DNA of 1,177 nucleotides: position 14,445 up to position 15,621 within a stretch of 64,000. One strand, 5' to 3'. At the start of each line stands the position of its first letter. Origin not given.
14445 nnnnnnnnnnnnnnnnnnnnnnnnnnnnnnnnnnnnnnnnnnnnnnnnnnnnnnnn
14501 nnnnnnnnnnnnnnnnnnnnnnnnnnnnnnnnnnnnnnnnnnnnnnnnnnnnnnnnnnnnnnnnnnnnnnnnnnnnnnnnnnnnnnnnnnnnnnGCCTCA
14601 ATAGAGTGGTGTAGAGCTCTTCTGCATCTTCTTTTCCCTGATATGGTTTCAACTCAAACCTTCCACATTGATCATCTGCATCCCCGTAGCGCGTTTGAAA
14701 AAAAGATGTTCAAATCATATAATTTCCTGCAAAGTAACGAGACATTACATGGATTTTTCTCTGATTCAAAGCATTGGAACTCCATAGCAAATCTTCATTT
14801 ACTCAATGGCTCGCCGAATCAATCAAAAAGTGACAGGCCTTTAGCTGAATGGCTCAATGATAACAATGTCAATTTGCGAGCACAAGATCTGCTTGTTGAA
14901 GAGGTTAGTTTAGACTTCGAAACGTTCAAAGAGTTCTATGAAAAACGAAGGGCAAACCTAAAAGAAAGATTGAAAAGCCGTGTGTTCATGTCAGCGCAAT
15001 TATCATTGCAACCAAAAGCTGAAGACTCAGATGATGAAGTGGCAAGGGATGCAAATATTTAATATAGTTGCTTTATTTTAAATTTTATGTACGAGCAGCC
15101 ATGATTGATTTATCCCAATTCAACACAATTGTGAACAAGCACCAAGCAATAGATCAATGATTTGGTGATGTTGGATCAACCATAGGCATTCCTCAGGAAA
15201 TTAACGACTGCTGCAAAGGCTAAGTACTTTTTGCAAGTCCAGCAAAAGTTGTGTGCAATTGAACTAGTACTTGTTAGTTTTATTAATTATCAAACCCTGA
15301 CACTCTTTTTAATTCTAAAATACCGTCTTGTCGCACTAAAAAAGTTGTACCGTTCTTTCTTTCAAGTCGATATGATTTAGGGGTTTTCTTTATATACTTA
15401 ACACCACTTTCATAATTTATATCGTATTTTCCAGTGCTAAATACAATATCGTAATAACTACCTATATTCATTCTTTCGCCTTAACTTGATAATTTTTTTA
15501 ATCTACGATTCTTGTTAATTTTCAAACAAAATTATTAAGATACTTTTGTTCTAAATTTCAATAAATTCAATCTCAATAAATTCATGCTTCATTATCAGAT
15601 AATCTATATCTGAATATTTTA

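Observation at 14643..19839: Decayed defense/mobile island: nuclease, TIR and resolvase fragments surround the STAND gene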

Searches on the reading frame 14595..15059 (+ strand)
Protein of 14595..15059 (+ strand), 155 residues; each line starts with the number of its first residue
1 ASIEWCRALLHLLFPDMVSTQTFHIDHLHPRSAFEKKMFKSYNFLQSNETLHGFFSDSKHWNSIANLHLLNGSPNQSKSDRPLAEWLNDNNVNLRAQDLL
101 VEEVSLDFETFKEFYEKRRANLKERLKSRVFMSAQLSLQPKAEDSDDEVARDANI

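Call 10: search_protein_families(library=pfam, proteins=[window:14643-15059:+], max_evalue=0.1)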
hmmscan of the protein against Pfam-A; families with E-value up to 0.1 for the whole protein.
window:14643-15059:+ (139 aa): 2 families
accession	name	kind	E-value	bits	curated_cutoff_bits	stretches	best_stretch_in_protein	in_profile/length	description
PF07510.16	GmrSD_C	-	0.045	14.1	23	1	7-72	49-104/138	GmrSD restriction endonucleases, C-terminal domain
PF13395.12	HNH_4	-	0.071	13.5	22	0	46-65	32-51/54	HNH endonuclease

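Call 11: search_protein_families(library=padloc, proteins=[window:14643-15059:+], max_evalue=0.1)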
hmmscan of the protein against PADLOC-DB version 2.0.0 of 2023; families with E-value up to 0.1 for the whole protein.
window:14643-15059:+ (139 aa): 7 families
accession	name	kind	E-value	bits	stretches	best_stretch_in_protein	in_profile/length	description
PDLC04151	HEC-05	-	6.6e-27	92.5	1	4-116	484-595/600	-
PDLC04150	HEC-05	-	1.6e-18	64.9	1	4-112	477-579/583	-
PDLC04152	HEC-05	-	4e-10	36.9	1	3-114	457-562/566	-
PDLC04630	PDC-M40B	-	0.00074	16.4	1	8-115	134-240/547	-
PDLC00324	PtuB1|PtuB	-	0.012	13.4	1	5-37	55-92/209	Unknown function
PDLC00332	PtuB1|PtuB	-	0.014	13.2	1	2-34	57-89/212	Unknown function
PDLC00326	PtuB1|PtuB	-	0.036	12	1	4-44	58-100/197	Unknown function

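Call 31: search_solved_structures(query=window:14643-15059:+, max_evalue=1, show_alignments=1)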
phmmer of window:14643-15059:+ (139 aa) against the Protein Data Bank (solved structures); distinct sequences matched with E-value up to 1: 2.
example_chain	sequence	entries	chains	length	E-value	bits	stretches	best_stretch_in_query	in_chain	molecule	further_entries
7p9k_A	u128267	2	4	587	0.00069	23.1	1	5-114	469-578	DUF262 domain-containing protein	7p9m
9fqr_HU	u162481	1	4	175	0.1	16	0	15-78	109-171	DPY30 domain-containing protein 1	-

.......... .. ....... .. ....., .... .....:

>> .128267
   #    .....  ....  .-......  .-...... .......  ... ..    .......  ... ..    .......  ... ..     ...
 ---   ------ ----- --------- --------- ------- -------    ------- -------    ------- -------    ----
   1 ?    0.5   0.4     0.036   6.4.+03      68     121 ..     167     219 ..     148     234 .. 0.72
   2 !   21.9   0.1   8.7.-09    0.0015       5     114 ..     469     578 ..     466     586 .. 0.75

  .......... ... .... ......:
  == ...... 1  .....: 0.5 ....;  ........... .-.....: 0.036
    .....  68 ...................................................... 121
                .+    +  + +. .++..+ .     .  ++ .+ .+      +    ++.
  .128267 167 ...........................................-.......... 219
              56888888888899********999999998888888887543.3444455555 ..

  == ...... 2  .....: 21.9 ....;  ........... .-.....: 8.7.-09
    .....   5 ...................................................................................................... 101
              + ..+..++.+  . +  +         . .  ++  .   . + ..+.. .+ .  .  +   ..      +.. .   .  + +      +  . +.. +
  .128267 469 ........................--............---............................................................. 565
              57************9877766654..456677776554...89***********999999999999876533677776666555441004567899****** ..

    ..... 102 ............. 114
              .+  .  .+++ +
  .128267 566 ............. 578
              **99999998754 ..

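Call 35: search_protein_families(library=ncbifam, proteins=[window:14643-15059:+], max_evalue=0.1)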
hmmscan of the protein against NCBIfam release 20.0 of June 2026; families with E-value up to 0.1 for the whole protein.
window:14643-15059:+ (139 aa): 0 families

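Call 36: search_protein_families(library=phrogs, proteins=[window:14643-15059:+], max_evalue=0.1)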
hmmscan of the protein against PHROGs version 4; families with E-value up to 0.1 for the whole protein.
window:14643-15059:+ (139 aa): 3 families
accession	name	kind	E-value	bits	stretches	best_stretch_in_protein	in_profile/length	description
phrog_17051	-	unknown function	3.6e-22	79.9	1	3-115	471-583/584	-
phrog_1035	-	DNA, RNA and nucleotide metabolism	0.006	17.5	1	6-79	179-227/271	endonuclease VII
phrog_2118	-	DNA, RNA and nucleotide metabolism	0.052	14.1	1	5-77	189-236/301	HNH endonuclease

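Call 45: search_dna_similar(query=window:14595-15059:+, collection=plasmids, mode=protein, max_rows=12)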
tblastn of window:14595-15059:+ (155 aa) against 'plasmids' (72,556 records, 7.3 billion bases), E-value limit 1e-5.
Records with a match: 281; places in all: 285; records where one place covers at least 80% of the query: 266.
Best place of each record, by identity: <60% 281.
By first word of the organism name: Klebsiella 259; Escherichia 5; Phaeobacter 5; Vibrio 3; Lactiplantibacillus 2; Photobacterium 2; Enterobacter 1; Kurthia 1; Agrobacterium 1; Allorhizobium 1; and 1 more.
By predicted mobility (MOB-suite, as given by PLSDB): non-mobilizable 242; conjugative 31; mobilizable 8.
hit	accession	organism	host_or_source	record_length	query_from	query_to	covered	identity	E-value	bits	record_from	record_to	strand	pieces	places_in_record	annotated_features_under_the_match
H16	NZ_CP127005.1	Escherichia coli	mixed culture,pork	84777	6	152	95%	44.2%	4e-35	135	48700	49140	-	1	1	DUF262 domain-containing protein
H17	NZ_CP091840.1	Escherichia coli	Equus ferus caballus ...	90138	6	152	95%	44.2%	4e-35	135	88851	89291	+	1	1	DUF262 domain-containing protein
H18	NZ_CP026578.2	Escherichia coli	Homo sapiens,Culture,Rectal swab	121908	6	152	95%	44.2%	4e-35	135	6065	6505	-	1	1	DUF262 domain-containing protein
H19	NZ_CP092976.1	Escherichia coli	Homo sapiens,Culture,Rectal swab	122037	6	152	95%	44.2%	4e-35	135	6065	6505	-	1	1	DUF262 domain-containing protein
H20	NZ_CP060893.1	Escherichia coli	Homo sapiens,sputum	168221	6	152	95%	44.2%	4e-35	135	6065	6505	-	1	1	DUF262 domain-containing protein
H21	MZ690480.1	Klebsiella pneumoniae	-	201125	6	152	88%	47.1%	2e-26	143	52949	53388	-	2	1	none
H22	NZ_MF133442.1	Klebsiella pneumoniae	-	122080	6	152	95%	43.5%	2e-35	136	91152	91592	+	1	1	DUF262 domain-containing protein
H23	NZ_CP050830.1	Klebsiella pneumoniae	milk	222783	6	152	95%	43.5%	3e-35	135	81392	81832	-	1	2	DUF262 domain-containing protein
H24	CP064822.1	Klebsiella pneumoniae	Homo sapiens,sputum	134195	6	152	95%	43.5%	3e-35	135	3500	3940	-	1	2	none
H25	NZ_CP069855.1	Klebsiella pneumoniae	Homo sapiens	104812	6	152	95%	43.5%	4e-35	135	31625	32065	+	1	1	DUF262 domain-containing protein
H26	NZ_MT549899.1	Klebsiella quasipneumoniae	-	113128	6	152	95%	43.5%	4e-35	135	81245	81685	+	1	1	DUF262 domain-containing protein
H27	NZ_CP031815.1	Klebsiella pneumoniae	Homo sapiens,rectal swab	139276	6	152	95%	43.5%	4e-35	135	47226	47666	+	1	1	DUF262 domain-containing protein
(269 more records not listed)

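Call 46: get_annotated_region(hit=H16, flank=3000)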
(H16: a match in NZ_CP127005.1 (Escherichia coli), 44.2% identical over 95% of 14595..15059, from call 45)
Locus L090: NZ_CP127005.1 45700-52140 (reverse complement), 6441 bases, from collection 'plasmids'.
description: Escherichia coli strain YZ3-11 plasmid unnamed1, complete sequence
organism: Escherichia coli (NCBI taxid 562)
taxonomy: Bacteria; Pseudomonadota; Gammaproteobacteria; Enterobacterales; Enterobacteriaceae; Escherichia; Escherichia coli
host: -; source: mixed culture,pork; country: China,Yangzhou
typing (MOB-suite, as given by PLSDB): mobilizable; replicon IncY,rep_cluster_1704
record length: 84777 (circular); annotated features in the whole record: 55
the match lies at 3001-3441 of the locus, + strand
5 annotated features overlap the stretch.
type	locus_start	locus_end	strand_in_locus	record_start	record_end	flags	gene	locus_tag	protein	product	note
CDS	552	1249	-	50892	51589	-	-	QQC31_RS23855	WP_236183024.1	IS1-like element IS1A family transposase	GO:0006313 - DNA transposition [Evidence IEA]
CDS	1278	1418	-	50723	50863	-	-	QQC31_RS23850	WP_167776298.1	hypothetical protein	-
CDS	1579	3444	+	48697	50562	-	-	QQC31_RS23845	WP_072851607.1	DUF262 domain-containing protein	-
CDS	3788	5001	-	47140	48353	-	-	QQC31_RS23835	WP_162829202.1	IS3-like element IS1203 family transposase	GO:0006313 - DNA transposition [Evidence IEA]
CDS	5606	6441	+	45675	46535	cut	repA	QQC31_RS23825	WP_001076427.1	replication protein RepA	-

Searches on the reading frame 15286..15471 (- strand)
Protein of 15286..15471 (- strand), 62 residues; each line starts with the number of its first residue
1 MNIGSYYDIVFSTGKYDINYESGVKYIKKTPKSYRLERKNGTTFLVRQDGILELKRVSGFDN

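Call 10: search_protein_families(library=pfam, proteins=[window:15286-15471:-], max_evalue=0.1)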
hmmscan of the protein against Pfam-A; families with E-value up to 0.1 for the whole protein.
window:15286-15471:- (62 aa): 0 families

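Call 11: search_protein_families(library=padloc, proteins=[window:15286-15471:-], max_evalue=0.1)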
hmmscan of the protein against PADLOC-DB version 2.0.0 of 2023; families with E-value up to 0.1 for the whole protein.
window:15286-15471:- (62 aa): 0 families

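Call 35: search_protein_families(library=ncbifam, proteins=[window:15286-15471:-], max_evalue=0.1)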
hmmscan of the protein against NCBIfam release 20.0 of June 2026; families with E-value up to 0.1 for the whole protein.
window:15286-15471:- (62 aa): 0 families

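Call 36: search_protein_families(library=phrogs, proteins=[window:15286-15471:-], max_evalue=0.1)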
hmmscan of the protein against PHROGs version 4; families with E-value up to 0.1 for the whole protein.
window:15286-15471:- (62 aa): 0 families

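Call 65: search_protein_families(library=pfam, proteins=[window:15286-15471:-], max_evalue=10)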
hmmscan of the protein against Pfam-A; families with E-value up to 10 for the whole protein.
seq(62 aa): 0 families

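Call 68: search_dna_similar(query=window:15286-15471:-, collection=plasmids, mode=protein, max_evalue=1, max_rows=10)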
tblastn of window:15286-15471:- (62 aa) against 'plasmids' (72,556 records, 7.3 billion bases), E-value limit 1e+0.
No match.
